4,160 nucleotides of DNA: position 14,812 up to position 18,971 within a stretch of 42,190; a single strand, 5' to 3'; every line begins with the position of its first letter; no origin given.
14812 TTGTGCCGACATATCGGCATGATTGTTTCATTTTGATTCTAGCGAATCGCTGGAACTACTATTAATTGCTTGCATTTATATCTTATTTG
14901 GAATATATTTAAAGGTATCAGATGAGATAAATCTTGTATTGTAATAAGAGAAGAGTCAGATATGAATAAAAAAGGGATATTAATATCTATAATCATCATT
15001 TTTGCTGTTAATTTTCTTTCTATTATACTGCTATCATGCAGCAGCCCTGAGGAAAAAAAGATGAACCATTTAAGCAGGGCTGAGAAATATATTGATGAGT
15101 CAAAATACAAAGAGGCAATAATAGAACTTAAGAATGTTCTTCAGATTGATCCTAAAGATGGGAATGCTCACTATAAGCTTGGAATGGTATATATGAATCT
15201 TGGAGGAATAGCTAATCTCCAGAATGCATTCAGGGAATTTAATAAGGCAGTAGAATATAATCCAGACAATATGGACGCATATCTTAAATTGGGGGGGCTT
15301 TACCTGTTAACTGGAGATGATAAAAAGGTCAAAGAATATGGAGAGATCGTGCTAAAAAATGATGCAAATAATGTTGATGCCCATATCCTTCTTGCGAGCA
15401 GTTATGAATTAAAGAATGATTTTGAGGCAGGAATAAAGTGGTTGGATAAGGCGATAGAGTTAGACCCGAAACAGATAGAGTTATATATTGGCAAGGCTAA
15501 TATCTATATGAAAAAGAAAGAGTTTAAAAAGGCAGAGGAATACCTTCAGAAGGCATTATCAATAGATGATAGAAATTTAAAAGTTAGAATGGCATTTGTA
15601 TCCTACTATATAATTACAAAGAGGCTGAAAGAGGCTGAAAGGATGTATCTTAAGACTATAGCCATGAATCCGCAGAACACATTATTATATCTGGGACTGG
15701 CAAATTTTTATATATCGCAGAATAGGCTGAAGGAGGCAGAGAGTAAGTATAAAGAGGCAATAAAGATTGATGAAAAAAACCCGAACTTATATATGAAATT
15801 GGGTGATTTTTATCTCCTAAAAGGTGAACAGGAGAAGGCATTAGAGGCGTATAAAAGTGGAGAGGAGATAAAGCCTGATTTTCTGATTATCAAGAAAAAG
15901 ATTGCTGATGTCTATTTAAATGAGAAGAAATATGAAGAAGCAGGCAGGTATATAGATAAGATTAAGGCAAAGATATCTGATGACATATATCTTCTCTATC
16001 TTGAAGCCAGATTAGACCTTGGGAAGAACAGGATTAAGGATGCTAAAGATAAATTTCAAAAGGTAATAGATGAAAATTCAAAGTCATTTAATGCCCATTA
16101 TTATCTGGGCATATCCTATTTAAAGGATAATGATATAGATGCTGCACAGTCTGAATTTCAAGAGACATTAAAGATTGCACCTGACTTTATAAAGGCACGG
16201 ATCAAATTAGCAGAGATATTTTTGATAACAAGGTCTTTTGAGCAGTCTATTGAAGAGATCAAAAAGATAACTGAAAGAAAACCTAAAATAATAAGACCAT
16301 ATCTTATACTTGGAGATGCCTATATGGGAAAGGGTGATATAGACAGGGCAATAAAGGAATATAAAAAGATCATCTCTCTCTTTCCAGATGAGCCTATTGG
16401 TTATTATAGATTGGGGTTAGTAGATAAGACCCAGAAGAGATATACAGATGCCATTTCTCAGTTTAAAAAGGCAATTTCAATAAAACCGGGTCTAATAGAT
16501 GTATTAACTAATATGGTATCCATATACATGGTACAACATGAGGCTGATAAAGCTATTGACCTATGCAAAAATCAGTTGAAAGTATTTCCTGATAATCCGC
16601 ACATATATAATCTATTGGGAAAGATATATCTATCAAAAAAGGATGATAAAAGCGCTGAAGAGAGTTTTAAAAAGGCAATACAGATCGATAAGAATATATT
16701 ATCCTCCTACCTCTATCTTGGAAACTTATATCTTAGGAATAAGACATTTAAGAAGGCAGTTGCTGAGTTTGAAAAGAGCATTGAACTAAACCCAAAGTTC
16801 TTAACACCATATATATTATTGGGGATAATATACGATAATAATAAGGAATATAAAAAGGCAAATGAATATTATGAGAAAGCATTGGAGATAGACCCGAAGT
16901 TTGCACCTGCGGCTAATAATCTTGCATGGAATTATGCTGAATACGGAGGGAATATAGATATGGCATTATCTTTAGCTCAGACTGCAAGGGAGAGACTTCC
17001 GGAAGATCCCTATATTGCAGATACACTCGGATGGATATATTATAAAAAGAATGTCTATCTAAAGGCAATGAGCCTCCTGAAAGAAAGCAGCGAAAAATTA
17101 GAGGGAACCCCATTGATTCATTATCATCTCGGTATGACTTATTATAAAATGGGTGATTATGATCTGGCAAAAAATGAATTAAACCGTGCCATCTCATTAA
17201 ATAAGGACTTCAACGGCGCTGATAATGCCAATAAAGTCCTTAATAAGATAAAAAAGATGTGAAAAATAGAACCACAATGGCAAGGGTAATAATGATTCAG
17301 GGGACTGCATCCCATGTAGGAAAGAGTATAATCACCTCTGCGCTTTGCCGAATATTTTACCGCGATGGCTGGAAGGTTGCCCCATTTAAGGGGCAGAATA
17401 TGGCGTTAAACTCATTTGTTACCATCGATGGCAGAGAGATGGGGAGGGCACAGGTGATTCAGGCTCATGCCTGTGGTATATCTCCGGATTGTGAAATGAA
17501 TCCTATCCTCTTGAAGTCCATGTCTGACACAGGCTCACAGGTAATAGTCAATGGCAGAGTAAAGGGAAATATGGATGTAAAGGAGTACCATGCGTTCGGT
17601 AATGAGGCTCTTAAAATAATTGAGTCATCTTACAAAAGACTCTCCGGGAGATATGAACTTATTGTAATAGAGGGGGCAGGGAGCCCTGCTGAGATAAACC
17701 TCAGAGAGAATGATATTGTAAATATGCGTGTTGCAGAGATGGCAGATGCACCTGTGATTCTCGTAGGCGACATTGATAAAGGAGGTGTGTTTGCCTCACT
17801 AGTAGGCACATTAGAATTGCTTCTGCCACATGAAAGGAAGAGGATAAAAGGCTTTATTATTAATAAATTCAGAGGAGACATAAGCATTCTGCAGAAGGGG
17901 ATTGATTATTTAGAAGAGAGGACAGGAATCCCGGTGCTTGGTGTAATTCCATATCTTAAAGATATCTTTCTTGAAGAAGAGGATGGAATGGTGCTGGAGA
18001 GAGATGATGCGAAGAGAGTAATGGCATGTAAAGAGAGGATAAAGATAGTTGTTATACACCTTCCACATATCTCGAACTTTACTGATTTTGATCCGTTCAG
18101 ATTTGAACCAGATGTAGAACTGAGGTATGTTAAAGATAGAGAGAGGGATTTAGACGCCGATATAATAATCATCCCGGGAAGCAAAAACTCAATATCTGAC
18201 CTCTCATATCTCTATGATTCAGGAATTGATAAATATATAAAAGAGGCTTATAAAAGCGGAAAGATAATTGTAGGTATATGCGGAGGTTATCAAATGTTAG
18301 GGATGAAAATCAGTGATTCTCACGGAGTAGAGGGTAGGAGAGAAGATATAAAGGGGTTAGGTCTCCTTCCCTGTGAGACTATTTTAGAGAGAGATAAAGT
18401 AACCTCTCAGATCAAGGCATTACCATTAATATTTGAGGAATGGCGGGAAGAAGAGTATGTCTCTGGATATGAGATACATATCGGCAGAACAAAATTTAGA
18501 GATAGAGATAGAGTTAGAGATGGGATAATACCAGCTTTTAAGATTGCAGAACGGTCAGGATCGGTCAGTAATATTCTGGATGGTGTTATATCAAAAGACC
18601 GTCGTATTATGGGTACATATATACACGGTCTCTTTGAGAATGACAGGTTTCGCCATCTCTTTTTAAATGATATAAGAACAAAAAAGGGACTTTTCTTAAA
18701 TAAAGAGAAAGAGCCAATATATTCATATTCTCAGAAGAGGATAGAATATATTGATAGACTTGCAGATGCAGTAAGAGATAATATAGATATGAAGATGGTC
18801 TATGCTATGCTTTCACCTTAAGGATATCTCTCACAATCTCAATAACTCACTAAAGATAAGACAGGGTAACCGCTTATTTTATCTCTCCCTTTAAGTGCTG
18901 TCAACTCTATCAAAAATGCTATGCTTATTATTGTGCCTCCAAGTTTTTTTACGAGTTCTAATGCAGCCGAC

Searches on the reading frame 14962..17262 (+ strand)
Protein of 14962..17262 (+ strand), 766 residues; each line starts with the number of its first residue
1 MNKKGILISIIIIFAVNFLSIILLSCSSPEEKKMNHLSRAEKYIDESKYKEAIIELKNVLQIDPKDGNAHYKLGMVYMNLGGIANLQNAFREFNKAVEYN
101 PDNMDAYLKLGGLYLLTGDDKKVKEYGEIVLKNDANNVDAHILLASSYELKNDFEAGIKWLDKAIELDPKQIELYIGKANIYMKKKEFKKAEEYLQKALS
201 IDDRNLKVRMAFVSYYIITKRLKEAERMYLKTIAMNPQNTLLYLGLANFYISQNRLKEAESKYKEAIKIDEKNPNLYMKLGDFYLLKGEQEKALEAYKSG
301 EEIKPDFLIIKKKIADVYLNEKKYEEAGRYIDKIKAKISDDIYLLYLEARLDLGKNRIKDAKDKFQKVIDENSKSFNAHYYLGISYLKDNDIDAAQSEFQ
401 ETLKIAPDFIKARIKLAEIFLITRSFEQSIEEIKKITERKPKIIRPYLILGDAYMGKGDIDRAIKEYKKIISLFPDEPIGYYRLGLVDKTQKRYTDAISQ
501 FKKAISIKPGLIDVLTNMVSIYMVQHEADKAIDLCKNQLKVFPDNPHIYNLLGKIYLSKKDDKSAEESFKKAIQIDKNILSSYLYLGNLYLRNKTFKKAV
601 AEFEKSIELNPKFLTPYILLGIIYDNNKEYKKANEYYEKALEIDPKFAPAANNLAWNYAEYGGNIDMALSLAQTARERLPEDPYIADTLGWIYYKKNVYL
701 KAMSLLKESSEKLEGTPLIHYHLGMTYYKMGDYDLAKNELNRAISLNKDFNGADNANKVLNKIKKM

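Call 14: search_protein_families(library=ncbifam, proteins=[window:14962-17262:+], max_evalue=0.00001)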
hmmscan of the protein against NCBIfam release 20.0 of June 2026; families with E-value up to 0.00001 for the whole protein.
window:14962-17262:+ (766 aa): 37 families (the best 25 are shown)
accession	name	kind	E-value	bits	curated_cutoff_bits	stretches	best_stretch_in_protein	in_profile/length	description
TIGR02917.1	PEP_TPR_lipo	equivalog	1.2e-120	404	312.2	4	281-612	200-531/899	XrtA/PEP-CTERM system TPR-repeat protein PrsT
NF040959.1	MamA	equivalog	6.6e-78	260.8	200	6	357-507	52-202/204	magnetosome protein MamA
TIGR02521.1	type_IV_pilW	equivalog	1e-62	211.7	154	4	132-325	25-223/234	type IV pilus biogenesis/stability protein PilW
NF033762.1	social_mot_Tgl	equivalog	5.6e-47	160.2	225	4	356-487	45-179/252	social motility TPR repeat lipoprotein Tgl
NF033758.1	gliding_GltE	equivalog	5.5e-43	147.5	225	3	377-475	223-321/411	adventurous gliding motility TPR repeat lipoprotein GltE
NF033920.0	C39_PA2778_fam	equivalog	1.7e-36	125.9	150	1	219-304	169-254/255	PA2778 family cysteine peptidase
NF047371.1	FlcA_CTERM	equivalog_domain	9.5e-36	123.4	300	2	565-746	332-536/646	periplasmic flagellar collar protein FlcA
TIGR00990.1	3a0801s09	subfamily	2.4e-35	122.2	757.25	4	150-298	343-491/615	mitochondrial import receptor subunit TOM70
TIGR02552.1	LcrH_SycD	equivalog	1.7e-33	115.2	104.8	1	211-300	25-112/136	SycD/LcrH family type III secretion system chaperone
TIGR00540.1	TPR_hemY_coli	hypoth_equivalog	9.7e-31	106.9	142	0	584-640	330-385/385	heme biosynthesis-associated TPR protein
TIGR04510.1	mod_pep_cyc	subfamily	9.8e-29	100.4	400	2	219-377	411-571/814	putative peptide modification system cyclase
TIGR02795.1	tol_pal_ybgF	equivalog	1.6e-28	99.7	90.1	1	37-130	6-102/119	tol-pal system protein YbgF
NF008757.0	PRK11788.1-5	equivalog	2.8e-28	99.2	363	1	420-654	45-289/388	lipopolysaccharide assembly protein LapB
TIGR03939.1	PGA_TPR_OMP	equivalog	5.5e-28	97.6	366.65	1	235-352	390-507/800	poly-beta-1,6 N-acetyl-D-glucosamine export porin PgaA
NF008756.0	PRK11788.1-4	equivalog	3e-27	95.6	474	2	447-615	72-249/389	lipopolysaccharide assembly protein LapB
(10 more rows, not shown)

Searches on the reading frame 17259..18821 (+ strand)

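Call 14: search_protein_families(library=ncbifam, proteins=[window:17259-18821:+], max_evalue=0.00001)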
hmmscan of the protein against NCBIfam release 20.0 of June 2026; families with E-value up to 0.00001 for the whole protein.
window:17259-18821:+ (520 aa): 10 families
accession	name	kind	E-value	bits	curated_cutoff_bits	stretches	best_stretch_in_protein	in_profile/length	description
NF001989.1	PRK00784.1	equivalog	6e-195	648.5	273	1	10-518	2-479/480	cobyric acid synthase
TIGR00313.1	cobQ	equivalog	1e-167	558.8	309.9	1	11-513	1-476/477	cobyric acid synthase CobQ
NF004921.0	PRK06278.1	equivalog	3.7e-19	69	354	1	298-476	35-204/482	cobyrinic acid a,c-diamide synthase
NF002204.1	PRK01077.1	equivalog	1.1e-15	57.6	254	0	293-457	271-418/420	cobyrinic acid a,c-diamide synthase CobB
TIGR00379.1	cobB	subfamily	3e-13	49.5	261.4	0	132-245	78-191/449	cobyrinic/hydrogenobyrinic acid a,c-diamide synthase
NF033195.1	F430_CfbB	exception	2.2e-11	43.3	560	0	299-456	289-436/451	Ni-sirohydrochlorin a,c-diamide synthase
NF045636.1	isoglutsynth_GatD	equivalog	1.6e-07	30.9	400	1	323-457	90-208/258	lipid II isoglutaminyl synthase subunit GatD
NF010608.0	PRK14004.1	equivalog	3.8e-07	30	216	1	289-370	27-107/210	imidazole glycerol phosphate synthase subunit HisH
NF052463.1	L2IsogltmlsynGatDStaph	equivalog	2.9e-06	27.3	450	1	299-483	50-216/237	lipid II isoglutaminyl synthase subunit GatD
TIGR00347.1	bioD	equivalog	9.7e-06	25.8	83.3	0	118-182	86-148/166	dethiobiotin synthase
